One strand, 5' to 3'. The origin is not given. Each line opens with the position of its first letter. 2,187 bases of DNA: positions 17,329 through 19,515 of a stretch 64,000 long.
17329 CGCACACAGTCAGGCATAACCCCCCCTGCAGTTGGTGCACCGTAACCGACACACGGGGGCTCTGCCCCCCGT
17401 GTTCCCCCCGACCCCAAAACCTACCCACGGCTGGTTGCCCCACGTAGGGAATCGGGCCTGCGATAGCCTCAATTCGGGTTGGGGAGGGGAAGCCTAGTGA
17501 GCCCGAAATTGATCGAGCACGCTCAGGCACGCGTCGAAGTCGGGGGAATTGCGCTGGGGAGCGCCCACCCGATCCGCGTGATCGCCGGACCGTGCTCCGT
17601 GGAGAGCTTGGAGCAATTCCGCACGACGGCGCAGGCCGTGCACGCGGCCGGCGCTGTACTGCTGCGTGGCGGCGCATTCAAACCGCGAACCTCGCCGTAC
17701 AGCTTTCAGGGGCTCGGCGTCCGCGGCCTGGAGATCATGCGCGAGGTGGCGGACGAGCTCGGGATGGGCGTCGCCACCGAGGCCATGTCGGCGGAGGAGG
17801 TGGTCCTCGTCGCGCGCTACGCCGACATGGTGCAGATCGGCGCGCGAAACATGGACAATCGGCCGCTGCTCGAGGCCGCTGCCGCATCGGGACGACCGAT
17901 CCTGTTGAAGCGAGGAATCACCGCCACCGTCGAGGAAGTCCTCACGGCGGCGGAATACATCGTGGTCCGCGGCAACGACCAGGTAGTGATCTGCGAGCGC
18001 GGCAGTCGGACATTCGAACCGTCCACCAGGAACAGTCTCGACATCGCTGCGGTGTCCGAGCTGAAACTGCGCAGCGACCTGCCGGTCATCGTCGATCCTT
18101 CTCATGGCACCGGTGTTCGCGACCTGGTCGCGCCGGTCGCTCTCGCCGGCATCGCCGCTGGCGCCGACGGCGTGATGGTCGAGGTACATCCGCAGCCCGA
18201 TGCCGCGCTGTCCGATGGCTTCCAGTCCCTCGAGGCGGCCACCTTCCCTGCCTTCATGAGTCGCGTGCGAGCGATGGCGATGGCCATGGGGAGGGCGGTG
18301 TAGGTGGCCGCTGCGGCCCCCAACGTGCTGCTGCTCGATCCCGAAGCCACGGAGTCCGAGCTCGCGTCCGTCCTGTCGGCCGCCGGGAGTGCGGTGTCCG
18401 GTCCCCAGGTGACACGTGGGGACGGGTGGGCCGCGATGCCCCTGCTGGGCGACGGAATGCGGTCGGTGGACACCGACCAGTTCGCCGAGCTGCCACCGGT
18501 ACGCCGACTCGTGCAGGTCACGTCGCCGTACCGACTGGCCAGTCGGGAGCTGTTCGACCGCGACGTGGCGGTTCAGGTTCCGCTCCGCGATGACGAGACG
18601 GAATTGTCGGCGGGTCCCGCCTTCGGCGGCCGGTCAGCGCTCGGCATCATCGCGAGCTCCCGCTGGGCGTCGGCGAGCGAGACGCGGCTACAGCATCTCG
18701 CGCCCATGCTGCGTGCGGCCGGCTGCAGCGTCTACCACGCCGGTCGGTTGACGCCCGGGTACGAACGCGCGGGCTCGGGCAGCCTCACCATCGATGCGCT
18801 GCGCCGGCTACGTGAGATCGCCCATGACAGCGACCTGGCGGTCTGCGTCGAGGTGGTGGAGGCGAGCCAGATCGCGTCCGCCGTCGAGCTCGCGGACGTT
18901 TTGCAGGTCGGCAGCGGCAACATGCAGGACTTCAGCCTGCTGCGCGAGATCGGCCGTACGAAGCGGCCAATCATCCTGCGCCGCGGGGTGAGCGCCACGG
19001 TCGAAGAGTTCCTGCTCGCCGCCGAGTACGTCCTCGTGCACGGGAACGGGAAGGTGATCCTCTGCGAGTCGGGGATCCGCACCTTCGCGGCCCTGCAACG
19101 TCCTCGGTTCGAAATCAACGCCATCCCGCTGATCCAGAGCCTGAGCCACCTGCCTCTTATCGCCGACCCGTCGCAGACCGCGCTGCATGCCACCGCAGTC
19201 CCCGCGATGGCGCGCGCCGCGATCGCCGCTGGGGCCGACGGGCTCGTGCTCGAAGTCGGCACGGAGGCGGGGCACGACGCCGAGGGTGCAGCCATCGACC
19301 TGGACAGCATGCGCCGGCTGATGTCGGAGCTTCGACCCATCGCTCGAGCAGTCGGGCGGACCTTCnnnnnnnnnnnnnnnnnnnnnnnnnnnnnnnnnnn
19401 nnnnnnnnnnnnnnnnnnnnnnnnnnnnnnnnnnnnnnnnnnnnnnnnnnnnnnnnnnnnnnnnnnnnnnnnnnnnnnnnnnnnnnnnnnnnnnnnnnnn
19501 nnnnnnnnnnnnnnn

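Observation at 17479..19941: DAHP synthase followed by a catalytically dead DAHPS-like paralog fused to extra domains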

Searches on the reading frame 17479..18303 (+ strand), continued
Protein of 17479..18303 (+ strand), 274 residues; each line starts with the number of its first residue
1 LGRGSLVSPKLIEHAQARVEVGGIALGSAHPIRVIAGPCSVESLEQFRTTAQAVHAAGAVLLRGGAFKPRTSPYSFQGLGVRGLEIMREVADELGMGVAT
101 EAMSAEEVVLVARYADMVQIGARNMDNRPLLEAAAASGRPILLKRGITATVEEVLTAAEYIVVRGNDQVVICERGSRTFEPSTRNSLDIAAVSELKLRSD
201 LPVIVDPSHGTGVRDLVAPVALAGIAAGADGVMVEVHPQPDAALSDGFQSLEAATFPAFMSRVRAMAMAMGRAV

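Call 80: find_encoding_contigs(protein=P0330, flank=5000, max_places=1)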
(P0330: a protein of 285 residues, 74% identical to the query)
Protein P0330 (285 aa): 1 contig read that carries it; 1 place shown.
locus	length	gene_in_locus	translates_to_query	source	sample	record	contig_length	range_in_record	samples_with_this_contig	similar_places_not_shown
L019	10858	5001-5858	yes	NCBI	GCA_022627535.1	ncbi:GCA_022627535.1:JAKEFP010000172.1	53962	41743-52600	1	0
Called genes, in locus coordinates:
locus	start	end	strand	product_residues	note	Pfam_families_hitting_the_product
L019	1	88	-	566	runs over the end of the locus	PF01839:FG-GAP (faint), PF13517:FG-GAP_3, PF07593:UnbV_ASPIC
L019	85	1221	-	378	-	-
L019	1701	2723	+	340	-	PF12146:Hydrolase_4 (weak)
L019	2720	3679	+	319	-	PF02129:Peptidase_S15 (weak), PF00561:Abhydrolase_1, PF12146:Hydrolase_4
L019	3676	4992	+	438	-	PF01494:FAD_binding_3, PF12831:FAD_oxidored (weak), PF04820:Trp_halogenase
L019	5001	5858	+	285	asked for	PF00793:DAHP_synth_1, PF03102:NeuB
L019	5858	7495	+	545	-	PF00793:DAHP_synth_1, PF03102:NeuB (faint)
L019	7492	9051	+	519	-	PF00501:AMP-binding, PF13193:AMP-binding_C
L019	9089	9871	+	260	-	PF01522:Polysacc_deac_1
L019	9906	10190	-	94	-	-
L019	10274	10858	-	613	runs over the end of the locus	PF11376:DUF3179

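Call 81: find_encoding_contigs(protein=P0305, flank=5000, max_places=1)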
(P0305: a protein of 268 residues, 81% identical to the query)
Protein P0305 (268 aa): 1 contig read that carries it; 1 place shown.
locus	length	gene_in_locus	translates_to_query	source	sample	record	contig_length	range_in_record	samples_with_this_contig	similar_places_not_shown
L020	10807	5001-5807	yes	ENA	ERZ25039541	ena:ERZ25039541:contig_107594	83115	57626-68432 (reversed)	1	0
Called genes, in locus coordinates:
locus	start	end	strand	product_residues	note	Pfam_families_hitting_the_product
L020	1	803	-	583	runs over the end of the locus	PF13500:AAA_26 (faint), PF10609:ParA (weak)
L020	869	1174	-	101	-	-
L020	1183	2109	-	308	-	-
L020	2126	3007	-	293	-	PF00226:DnaJ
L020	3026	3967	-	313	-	PF01738:DLH (faint), PF12697:Abhydrolase_6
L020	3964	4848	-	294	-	-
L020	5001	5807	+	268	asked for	PF00793:DAHP_synth_1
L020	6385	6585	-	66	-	-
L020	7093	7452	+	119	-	-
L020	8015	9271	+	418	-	PF00501:AMP-binding, PF13193:AMP-binding_C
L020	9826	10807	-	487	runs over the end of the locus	PF04715:, PF00425:Chorismate_bind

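Call 82: find_encoding_contigs(protein=P0335, flank=5000, max_places=1)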
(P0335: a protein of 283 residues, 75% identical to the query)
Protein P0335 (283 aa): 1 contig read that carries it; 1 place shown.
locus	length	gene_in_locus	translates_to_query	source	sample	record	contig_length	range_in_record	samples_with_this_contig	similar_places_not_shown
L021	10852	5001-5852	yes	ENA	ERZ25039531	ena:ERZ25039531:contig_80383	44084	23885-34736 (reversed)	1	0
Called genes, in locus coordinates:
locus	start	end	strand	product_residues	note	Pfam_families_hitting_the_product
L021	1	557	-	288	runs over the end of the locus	PF11376:DUF3179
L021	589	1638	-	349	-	PF00296:Bac_luciferase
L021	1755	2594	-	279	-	PF01135:PCMT (weak), PF13489:Methyltransf_23, PF01209:Ubie_methyltran, PF13649:Methyltransf_25, PF13847:Methyltransf_31, PF08241:Methyltransf_11, PF08242:Methyltransf_12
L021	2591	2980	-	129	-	-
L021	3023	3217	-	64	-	-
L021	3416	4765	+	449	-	PF00890:FAD_binding_2 (faint), PF01266:DAO (faint), PF01494:FAD_binding_3, PF04820:Trp_halogenase (weak), PF12831:FAD_oxidored (weak), PF13450:NAD_binding_8 (faint), PF04820:Trp_halogenase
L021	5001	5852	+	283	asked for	PF00793:DAHP_synth_1, PF03102:NeuB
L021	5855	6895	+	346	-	PF00793:DAHP_synth_1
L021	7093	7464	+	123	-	-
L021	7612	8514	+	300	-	PF00501:AMP-binding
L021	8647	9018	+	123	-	PF13193:AMP-binding_C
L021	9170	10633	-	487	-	PF01344:Kelch_1 (faint), PF07250:Glyoxal_oxid_N, PF13415:Beta-prop_FBX42 (faint), PF13964:Beta-prop_Calicin (faint), PF24681:Kelch_KLHDC2_KLHL20_DRC7 (faint), PF24981:Beta-prop_ATRN-LZTR1 (weak), PF07250:Glyoxal_oxid_N, PF09118:GO-like_E_set, +3 more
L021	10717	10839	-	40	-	-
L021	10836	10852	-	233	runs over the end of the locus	-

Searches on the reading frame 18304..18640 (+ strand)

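Call 10: search_protein_families(library=pfam, proteins=[window:18304-18640:+], max_evalue=10)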
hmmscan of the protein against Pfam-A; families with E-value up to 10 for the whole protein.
window:18304-18640:+ (112 aa): 1 family
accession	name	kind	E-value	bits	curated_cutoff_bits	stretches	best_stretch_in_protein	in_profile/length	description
PF18152.6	DAHP_snth_FXD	-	0.0026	18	27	1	10-73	4-66/67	DAHP synthase ferredoxin-like domain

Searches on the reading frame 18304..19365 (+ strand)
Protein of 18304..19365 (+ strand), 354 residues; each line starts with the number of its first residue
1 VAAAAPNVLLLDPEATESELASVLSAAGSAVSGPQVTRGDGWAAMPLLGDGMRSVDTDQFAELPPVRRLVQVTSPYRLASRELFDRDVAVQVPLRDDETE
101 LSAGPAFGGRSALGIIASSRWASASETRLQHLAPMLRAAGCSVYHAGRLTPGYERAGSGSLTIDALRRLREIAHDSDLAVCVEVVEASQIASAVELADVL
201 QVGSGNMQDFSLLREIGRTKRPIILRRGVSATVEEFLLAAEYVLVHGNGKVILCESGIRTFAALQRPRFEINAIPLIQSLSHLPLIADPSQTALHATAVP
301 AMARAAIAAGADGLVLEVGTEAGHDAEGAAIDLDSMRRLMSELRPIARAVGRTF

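Call 28: search_solved_structures(query=window:18304-19365:+, max_evalue=0.00001, show_alignments=2)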
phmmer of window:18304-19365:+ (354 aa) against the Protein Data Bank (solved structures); distinct sequences matched with E-value up to 0.00001: 11.
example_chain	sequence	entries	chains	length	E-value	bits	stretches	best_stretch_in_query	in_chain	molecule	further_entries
4grs_A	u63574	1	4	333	4.3e-50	173.9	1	8-344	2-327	Phospho-2-dehydro-3-deoxyheptonate aldolase, 2-dehydro-3-deoxyphosphoheptonate aldolase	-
1vr6_A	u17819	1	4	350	5.8e-48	166.9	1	8-351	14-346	Phospho-2-dehydro-3-deoxyheptonate aldolase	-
1rzm_A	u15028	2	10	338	6.3e-48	166.7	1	8-351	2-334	Phospho-2-dehydro-3-deoxyheptonate aldolase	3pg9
1vs1_A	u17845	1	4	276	7.9e-44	153.3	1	104-344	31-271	3-deoxy-7-phosphoheptulonate synthase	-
1zco_A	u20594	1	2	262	2.2e-42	148.5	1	124-344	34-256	2-dehydro-3-deoxyphosphoheptonate aldolase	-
4c1k_A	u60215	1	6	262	2.6e-42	148.3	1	124-344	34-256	2-DEHYDRO-3-DEOXYPHOSPHOHEPTONATE ALDOLASE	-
4c1l_A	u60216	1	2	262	2.4e-41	145.1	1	124-344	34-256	2-dehydro-3-deoxyphosphoheptonate aldolase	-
5j6f_A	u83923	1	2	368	3.2e-41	144.7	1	130-349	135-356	3-deoxy-D-arabino-heptulosonate 7-phosphate synthase, chorismate mutase-isozyme 3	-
3pg8_A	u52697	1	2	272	1.1e-40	142.9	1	97-351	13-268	Phospho-2-dehydro-3-deoxyheptonate aldolase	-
3nvt_A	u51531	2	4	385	5.9e-39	137.3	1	128-322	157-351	3-deoxy-D-arabino-heptulosonate 7-phosphate synthase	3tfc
3sz8_A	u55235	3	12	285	9.5e-06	28.2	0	166-350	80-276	2-dehydro-3-deoxyphosphooctonate aldolase 2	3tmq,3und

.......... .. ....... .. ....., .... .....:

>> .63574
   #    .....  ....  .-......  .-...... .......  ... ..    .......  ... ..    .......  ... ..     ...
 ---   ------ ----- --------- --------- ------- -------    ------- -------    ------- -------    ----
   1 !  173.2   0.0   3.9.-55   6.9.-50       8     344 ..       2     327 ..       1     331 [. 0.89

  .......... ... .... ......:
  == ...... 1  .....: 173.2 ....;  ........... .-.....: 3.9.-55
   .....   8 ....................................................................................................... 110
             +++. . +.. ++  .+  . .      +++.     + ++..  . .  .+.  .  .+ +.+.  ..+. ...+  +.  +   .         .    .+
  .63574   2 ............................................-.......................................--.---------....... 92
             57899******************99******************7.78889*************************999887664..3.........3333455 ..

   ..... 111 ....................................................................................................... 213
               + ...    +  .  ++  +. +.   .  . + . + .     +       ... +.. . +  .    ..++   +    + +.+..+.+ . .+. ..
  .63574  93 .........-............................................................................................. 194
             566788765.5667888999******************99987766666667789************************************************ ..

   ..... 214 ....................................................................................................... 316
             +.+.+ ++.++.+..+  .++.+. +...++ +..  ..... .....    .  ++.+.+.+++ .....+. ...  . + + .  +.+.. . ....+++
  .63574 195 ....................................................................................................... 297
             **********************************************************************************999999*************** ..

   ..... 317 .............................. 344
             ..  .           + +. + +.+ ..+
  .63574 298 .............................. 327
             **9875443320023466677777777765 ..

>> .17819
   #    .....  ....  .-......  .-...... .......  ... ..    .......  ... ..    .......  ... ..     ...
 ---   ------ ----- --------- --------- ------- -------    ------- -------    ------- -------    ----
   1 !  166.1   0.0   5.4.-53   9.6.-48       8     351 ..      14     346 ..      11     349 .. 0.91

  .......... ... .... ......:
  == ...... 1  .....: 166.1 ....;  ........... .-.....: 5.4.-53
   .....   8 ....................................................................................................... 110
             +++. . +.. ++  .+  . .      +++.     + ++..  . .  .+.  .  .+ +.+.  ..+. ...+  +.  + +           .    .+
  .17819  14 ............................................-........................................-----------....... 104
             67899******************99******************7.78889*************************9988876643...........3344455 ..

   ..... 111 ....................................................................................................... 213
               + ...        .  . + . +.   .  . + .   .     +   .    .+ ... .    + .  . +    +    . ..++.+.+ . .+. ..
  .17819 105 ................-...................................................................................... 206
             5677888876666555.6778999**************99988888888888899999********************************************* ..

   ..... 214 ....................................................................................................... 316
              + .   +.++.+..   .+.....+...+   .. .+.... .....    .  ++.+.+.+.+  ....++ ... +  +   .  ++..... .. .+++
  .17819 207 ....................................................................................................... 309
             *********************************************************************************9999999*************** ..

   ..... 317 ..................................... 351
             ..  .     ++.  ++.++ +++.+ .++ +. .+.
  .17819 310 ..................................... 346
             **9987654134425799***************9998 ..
